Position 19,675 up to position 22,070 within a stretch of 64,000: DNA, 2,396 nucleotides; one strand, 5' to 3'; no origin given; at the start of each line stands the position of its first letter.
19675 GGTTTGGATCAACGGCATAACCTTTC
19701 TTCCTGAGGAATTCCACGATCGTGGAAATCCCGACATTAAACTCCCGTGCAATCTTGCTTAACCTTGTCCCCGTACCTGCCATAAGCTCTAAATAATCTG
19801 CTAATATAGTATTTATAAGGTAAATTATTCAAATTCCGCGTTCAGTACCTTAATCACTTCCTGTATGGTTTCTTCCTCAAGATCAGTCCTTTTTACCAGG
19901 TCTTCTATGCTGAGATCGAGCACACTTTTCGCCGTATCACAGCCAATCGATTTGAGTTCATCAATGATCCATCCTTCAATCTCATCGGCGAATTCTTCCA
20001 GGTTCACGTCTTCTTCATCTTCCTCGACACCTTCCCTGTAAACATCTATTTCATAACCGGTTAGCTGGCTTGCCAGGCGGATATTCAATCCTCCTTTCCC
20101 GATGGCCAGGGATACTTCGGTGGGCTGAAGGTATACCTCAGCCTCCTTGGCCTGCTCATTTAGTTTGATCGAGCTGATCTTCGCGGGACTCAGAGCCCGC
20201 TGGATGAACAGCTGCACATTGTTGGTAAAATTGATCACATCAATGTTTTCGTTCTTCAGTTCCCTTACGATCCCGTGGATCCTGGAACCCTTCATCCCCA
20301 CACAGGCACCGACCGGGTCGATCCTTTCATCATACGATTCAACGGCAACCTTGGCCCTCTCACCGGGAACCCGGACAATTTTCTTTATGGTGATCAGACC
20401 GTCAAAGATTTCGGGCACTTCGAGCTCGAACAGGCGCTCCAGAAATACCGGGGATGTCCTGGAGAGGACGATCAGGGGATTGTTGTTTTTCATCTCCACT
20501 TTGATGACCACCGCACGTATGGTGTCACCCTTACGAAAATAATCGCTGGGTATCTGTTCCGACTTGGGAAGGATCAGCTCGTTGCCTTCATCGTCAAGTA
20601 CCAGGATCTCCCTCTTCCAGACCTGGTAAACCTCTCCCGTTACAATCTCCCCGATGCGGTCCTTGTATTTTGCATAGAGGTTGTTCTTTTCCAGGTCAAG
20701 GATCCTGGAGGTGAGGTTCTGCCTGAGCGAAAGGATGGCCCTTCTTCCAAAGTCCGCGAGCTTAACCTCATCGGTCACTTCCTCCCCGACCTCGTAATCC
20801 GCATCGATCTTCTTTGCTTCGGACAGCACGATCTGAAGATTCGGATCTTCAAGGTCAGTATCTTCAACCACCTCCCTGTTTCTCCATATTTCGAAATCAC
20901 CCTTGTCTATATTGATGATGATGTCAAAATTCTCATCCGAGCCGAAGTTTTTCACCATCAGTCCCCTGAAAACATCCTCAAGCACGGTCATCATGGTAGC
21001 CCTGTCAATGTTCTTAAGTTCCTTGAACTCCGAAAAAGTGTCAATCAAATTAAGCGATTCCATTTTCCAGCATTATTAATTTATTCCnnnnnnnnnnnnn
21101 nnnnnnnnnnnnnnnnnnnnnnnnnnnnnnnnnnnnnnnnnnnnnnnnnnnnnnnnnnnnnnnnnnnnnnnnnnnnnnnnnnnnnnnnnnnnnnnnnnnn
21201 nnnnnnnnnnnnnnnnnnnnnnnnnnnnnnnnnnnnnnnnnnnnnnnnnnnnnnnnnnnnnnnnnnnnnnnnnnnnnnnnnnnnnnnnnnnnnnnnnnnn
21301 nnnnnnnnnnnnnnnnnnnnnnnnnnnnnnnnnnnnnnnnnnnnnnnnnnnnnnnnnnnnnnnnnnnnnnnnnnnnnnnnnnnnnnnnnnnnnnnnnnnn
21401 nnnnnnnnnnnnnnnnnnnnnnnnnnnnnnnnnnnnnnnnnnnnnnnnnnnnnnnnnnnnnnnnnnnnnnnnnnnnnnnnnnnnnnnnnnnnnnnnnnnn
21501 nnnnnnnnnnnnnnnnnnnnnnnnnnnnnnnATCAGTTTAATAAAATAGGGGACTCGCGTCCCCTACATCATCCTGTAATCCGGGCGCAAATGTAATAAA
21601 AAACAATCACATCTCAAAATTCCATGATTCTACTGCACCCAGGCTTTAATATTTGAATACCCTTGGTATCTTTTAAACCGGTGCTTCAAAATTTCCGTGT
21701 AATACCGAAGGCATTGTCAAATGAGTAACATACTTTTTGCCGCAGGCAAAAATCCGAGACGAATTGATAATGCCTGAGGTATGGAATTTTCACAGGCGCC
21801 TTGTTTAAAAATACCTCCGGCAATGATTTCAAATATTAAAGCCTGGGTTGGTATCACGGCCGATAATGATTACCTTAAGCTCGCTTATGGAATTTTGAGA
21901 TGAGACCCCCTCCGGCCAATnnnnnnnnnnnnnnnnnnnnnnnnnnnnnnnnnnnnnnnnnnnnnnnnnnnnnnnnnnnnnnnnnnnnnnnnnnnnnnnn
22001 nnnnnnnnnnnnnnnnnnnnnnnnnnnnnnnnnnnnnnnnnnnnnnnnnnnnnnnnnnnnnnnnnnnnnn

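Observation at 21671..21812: A ~142-nt imperfect palindromic core occurs twice, each copy nested inside different perfect inverted repeats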

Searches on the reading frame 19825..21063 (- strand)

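Call 12: search_protein_families(library=pfam, proteins=[window:19825-21063:-])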
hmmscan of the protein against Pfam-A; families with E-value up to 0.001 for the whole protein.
window:19825-21063:- (412 aa): 4 families
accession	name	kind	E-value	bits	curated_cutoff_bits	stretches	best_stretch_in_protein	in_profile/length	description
PF08529.16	NusA_N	-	1.9e-31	109.2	23.8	1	5-127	1-119/119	NusA N-terminal domain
PF13184.12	KH_5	-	3.7e-28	97.9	27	1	233-300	1-68/69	NusA-like KH domain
PF00575.29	S1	-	5.7e-08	33.5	22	1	134-195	1-68/74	S1 RNA binding domain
PF23095.1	KH_NusA_C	-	2.7e-07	31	34.2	1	312-341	5-34/59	Transcription termination/antitermination protein NusA, KH domain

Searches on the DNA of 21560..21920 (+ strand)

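Call 41: build_rna_model(alignment_id=A3)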
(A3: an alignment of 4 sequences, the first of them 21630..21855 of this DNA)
Model R1 built from alignment A3 (4 sequences, 248 columns); structure: RNAalifold consensus.
model positions 229; base pairs 79; branch points 0; effective number of sequences 1.21; information 0.59 bits per position. Calibrated on 0.2 Mb of random sequence (short: E-values are rough).
structure used (alignment columns):
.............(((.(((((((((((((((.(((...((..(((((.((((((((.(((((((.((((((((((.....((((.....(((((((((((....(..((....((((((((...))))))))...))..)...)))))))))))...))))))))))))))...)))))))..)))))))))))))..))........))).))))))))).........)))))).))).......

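Call 42: search_with_rna_model(model_id=R1, sources=[window, L140, L141, L142, L145, L151, L161, L006, L007, L013, L017, L026, L037, L048, L059, L071, L074, L077, L044, L052, L003, L021, L042, L060], max_evalue=1)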
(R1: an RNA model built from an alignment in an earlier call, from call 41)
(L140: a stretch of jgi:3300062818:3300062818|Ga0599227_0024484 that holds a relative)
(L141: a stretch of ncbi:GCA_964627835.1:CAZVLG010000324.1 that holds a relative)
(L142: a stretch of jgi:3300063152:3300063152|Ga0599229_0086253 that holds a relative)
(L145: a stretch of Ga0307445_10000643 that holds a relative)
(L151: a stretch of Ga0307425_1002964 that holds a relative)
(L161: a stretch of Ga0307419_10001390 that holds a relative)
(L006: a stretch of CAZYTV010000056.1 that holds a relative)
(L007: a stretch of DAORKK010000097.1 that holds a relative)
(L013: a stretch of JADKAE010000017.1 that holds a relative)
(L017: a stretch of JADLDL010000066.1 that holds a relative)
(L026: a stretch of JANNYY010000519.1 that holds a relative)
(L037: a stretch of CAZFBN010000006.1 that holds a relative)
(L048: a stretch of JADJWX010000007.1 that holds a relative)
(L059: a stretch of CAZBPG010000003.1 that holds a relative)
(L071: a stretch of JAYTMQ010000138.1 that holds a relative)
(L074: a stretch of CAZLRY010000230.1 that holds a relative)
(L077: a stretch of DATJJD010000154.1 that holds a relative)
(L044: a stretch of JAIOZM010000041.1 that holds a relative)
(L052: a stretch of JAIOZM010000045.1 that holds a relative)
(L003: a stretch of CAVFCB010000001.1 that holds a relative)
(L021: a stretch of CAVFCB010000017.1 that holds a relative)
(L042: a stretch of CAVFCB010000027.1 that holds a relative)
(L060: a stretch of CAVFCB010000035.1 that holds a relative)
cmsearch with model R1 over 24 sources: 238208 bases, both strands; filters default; matches with E-value up to 1: 30.
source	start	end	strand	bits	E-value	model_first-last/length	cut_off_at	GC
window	34427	34653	+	250.3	4.8e-55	1-229/229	no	0.44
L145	369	595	+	237.8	3.3e-52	1-229/229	no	0.47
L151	6185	6411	+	237.8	3.3e-52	1-229/229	no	0.47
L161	4795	5021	+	237.8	3.3e-52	1-229/229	no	0.47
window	21628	21855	+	220.9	2.4e-48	1-229/229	no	0.39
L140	1043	1269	-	204.1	1.6e-44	1-229/229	no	0.51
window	34430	34656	-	74.6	6.1e-15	1-229/229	no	0.45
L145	372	598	-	73.1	1.3e-14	1-229/229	no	0.46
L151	6188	6414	-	73.1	1.3e-14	1-229/229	no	0.46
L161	4798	5024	-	73.1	1.3e-14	1-229/229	no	0.46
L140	1040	1266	+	43.8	6.4e-08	1-229/229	no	0.51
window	21634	21854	-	40.8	3.1e-07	1-229/229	no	0.39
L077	886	922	-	21.7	0.0073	98-134/229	no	0.46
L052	6578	6614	+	18.9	0.03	98-134/229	no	0.54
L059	3364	3391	-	16.5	0.11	102-129/229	no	0.36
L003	199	218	-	16.2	0.13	107-126/229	no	0.4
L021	29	48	-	16.2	0.13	107-126/229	no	0.4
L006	4652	4675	+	16.1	0.14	105-128/229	no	0.38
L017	5340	5367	-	15.1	0.22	102-129/229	no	0.43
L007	5336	5354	-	14.8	0.27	107-125/229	no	0.42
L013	4447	4465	-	14.8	0.27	107-125/229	no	0.42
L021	125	143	-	14.8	0.27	107-125/229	no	0.42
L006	1873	1891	-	14.8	0.27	107-125/229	no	0.42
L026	28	46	+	14.8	0.27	107-125/229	no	0.42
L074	939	957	+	14.8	0.27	107-125/229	no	0.42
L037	5624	5642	-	14.8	0.27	107-125/229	no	0.42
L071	3424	3469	+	14.4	0.34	92-138/229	no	0.37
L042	35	54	-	13.4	0.57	107-126/229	no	0.4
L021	181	197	-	12.6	0.84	108-124/229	no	0.47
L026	80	96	+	12.6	0.84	108-124/229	no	0.47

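Call 51: search_with_rna_model(model_id=R1, sources=[L162, L163, L164, L165, L166], max_evalue=1, filters=off)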
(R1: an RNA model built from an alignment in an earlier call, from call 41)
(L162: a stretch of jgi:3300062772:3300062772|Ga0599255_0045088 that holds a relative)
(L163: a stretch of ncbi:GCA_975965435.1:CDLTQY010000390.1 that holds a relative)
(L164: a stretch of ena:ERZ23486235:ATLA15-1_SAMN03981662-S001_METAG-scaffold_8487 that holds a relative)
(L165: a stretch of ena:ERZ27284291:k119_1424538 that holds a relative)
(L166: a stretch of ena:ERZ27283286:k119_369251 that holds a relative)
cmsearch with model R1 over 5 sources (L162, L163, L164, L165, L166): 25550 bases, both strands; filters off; matches with E-value up to 1: 8.
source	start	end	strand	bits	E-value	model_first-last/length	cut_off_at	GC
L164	7095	7322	+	178.9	1e-39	1-229/229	no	0.5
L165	5140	5367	+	173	2.3e-38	1-229/229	no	0.5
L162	2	186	+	153.9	5e-34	23-208/229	no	0.44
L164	7099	7321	-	49.4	3.7e-10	1-229/229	no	0.5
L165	5144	5366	-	45.7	2.5e-09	1-229/229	no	0.49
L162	39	142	-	25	0.00013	61-164/229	no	0.44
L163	1320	1388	+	18.8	0.0035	1-229/229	no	0.46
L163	717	789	-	10.4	0.29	1-229/229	no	0.27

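Call 69: search_with_rna_model(model_id=R1, sources=[L167, L168, L169], max_evalue=1, filters=off)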
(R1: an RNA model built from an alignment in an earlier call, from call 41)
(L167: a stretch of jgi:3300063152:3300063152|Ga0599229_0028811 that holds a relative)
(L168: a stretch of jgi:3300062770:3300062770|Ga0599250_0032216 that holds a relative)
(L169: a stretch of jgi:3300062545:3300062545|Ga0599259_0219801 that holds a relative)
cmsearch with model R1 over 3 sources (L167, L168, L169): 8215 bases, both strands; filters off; matches with E-value up to 1: 8.
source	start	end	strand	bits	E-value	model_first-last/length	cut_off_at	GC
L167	1833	2062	-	213.1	5e-48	1-229/229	no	0.5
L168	2135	2364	-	213.1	5e-48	1-229/229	no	0.5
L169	1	137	-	147.8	4e-33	46-182/229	no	0.48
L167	1837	2056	+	58.5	9.5e-13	1-229/229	no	0.49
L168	2139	2358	+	58.5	9.5e-13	1-229/229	no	0.49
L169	19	122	+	25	4.3e-05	61-164/229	no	0.44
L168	997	1020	-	6.6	0.69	105-128/229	no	0.58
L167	4319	4392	+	6.3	0.8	1-229/229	no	0.5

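Call 75: search_with_rna_model(model_id=R1, sources=[window, L140, L161, L164, L165, L167, L162, L169], max_evalue=1e-20, make_alignment=true)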
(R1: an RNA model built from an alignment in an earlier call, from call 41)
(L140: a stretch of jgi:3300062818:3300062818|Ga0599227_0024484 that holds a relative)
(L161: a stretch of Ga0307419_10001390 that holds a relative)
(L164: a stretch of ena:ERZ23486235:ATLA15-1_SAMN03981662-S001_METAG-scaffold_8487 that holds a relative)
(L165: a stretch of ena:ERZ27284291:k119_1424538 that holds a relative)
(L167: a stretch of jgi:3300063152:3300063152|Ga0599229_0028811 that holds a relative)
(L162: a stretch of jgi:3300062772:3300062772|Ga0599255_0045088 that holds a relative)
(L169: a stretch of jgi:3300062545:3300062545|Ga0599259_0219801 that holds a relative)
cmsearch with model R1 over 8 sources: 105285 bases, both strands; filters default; matches with E-value up to 1e-20: 9.
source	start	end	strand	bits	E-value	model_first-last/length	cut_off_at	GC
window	34427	34653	+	250.3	2.1e-55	1-229/229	no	0.44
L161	4795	5021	+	237.8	1.5e-52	1-229/229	no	0.47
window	21628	21855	+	220.9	1.1e-48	1-229/229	no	0.39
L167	1833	2062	-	213.1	6.4e-47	1-229/229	no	0.5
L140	1043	1269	-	204.1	7.2e-45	1-229/229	no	0.51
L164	7095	7322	+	178.9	4.2e-39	1-229/229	no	0.5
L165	5140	5367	+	172.9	9.5e-38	1-229/229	no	0.5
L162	1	207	+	164.2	9.4e-36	22-229/229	5'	0.46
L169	1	182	-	152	5.8e-33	1-182/229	3'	0.5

Alignment A7: 9 matches aligned to the model, 236 columns, each read 5' to 3' on its own strand. Consensus structure (alignment columns), stored with it:
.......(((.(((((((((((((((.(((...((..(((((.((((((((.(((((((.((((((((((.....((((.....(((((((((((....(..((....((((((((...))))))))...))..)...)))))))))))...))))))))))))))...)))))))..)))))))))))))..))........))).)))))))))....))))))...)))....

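Call 81: search_rna_families(source=window, start=21560, end=21920, threshold=evalue, max_evalue=10)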
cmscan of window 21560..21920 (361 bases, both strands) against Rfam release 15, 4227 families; matches with E-value up to 10: 1.
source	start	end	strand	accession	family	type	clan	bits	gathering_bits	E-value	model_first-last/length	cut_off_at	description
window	21818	21862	+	RF01302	snoU36a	Gene; snRNA; snoRNA; CD-box;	CL00051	14.8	45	4.2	1-90/90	no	SnoRNA U36a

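Call 89: search_with_rna_model(model_id=R1, sources=[L170, L171], max_evalue=1, filters=off)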
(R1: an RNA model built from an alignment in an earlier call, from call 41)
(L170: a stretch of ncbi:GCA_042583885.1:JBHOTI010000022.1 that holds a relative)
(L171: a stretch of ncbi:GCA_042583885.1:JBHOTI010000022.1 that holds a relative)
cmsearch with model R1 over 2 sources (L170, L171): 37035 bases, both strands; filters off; matches with E-value up to 1: 7.
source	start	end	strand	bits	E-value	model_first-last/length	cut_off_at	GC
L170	9728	9954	+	114.6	6.9e-25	1-229/229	no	0.4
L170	9768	9910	-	14.1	0.06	1-229/229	no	0.43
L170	12409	12487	-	11.2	0.28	1-229/229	no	0.29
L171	803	881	-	11.2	0.28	1-229/229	no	0.29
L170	14718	14814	+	10.4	0.43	1-229/229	no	0.4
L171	3112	3208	+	10.4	0.43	1-229/229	no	0.4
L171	12906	12983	+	8.8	0.96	1-229/229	no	0.58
